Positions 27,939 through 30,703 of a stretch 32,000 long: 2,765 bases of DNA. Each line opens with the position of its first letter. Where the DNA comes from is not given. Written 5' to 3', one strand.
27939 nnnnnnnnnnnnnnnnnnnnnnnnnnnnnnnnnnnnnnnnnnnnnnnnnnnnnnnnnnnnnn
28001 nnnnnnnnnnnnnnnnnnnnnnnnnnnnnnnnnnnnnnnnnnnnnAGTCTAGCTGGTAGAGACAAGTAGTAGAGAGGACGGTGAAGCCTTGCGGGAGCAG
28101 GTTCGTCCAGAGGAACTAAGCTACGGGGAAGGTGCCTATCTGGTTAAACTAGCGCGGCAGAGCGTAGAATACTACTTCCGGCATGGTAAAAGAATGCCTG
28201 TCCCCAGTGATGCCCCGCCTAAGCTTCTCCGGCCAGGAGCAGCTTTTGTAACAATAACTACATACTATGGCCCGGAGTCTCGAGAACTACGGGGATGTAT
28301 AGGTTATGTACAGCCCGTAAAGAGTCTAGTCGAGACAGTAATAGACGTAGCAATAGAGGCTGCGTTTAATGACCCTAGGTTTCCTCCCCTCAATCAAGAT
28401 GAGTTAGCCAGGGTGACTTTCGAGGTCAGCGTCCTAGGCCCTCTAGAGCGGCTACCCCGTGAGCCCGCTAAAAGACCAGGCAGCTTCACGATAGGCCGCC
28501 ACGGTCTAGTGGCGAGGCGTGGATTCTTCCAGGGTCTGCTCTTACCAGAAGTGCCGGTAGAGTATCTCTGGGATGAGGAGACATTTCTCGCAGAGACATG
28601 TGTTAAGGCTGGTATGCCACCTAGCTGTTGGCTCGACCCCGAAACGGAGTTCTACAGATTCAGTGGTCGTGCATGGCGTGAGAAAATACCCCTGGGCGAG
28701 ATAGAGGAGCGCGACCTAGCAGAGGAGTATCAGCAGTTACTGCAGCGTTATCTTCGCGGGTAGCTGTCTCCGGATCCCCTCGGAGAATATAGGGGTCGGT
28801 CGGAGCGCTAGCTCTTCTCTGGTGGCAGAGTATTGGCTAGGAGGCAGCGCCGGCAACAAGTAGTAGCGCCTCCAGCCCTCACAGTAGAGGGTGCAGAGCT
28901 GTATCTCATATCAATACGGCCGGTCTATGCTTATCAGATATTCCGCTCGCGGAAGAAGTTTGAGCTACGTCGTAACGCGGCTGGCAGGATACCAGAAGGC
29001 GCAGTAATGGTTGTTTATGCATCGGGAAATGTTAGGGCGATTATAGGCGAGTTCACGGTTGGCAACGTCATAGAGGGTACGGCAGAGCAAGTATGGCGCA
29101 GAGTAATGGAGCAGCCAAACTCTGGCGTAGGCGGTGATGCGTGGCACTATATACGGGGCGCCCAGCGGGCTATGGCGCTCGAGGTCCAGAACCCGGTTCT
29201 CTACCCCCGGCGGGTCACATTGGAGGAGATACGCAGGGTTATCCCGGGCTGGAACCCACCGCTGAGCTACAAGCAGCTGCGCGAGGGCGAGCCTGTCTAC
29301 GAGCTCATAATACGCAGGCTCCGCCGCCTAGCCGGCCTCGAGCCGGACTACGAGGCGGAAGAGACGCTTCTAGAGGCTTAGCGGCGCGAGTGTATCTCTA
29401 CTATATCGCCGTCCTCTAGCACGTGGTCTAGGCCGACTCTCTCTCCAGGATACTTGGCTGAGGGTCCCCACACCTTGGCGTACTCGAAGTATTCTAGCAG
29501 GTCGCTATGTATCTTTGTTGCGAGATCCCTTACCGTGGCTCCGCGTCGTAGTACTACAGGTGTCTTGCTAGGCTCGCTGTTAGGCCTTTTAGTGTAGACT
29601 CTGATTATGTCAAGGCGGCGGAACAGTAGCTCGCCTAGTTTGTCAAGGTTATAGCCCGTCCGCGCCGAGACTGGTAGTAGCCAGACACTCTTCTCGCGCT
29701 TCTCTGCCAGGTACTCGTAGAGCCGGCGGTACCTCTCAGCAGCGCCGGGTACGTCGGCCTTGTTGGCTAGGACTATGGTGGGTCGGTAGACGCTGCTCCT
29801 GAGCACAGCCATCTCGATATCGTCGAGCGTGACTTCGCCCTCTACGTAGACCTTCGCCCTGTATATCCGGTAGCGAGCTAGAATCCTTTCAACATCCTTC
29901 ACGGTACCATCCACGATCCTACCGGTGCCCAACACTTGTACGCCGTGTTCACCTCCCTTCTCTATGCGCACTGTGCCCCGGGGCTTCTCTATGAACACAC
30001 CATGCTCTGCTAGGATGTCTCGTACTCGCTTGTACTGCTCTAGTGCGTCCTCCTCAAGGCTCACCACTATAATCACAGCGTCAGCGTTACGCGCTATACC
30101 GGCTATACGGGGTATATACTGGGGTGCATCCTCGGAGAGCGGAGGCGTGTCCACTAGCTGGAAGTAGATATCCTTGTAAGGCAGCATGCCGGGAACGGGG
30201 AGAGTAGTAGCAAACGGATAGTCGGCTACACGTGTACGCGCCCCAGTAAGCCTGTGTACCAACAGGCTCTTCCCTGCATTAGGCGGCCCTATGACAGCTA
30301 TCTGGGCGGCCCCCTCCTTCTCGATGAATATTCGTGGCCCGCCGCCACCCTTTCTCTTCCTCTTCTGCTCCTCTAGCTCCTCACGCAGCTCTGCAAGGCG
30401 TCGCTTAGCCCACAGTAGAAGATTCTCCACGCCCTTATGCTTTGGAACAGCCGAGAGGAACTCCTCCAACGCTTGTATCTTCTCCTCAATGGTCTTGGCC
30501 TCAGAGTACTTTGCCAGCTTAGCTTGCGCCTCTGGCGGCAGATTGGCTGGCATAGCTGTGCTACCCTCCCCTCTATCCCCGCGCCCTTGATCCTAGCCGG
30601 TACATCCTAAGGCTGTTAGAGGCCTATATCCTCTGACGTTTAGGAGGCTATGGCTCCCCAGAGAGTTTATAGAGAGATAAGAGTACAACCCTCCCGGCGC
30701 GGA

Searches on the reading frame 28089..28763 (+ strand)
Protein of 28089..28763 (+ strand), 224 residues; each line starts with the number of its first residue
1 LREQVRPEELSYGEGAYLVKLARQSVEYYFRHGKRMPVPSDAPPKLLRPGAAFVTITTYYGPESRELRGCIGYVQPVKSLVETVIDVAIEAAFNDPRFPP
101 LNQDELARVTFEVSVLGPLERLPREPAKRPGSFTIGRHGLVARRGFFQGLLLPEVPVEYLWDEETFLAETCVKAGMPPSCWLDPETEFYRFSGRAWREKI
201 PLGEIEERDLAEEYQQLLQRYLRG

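Call 70: search_protein_families(library=pfam, proteins=[window:28089-28763:+], max_evalue=0.0001)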
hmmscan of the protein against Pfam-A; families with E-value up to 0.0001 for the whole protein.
window:28089-28763:+ (224 aa): 1 family
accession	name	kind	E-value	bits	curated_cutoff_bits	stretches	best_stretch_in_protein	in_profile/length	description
PF01871.22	AMMECR1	-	1.3e-53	181.4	25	1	19-194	1-166/168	AMMECR1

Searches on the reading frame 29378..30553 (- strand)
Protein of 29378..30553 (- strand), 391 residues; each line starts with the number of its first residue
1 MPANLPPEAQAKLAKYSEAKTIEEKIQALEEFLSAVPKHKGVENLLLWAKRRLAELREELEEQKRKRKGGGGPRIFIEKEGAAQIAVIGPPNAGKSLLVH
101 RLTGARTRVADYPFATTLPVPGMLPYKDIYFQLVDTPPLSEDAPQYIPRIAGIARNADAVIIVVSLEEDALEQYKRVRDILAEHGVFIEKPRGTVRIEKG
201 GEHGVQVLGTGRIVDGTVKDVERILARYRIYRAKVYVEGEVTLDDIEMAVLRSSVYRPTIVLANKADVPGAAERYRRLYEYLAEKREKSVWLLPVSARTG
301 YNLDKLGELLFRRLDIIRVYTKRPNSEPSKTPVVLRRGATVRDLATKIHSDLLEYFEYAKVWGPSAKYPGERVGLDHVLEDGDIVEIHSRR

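Call 70: search_protein_families(library=pfam, proteins=[window:29378-30553:-], max_evalue=0.0001)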
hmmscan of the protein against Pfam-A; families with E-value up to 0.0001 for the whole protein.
window:29378-30553:- (391 aa): 5 families
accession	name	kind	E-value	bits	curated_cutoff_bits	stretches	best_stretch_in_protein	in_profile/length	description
PF02824.27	TGS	-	9.5e-19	67.6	22.2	1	317-388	1-59/60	TGS domain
PF01926.29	MMR_HSR1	-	3.6e-17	62.9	21.9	1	84-183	1-102/113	50S ribosome-binding GTPase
PF16897.10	MMR_HSR1_Xtn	-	5.4e-16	58.9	35.2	1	204-315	3-105/106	C-terminal region of MMR_HSR1 domain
PF02421.24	FeoB_N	-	9e-08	32.2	27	1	84-137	2-55/156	Ferrous iron transport protein B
PF00009.33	GTP_EFTU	-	5.8e-06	26.5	26.5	0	252-312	117-184/188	Elongation factor Tu GTP binding domain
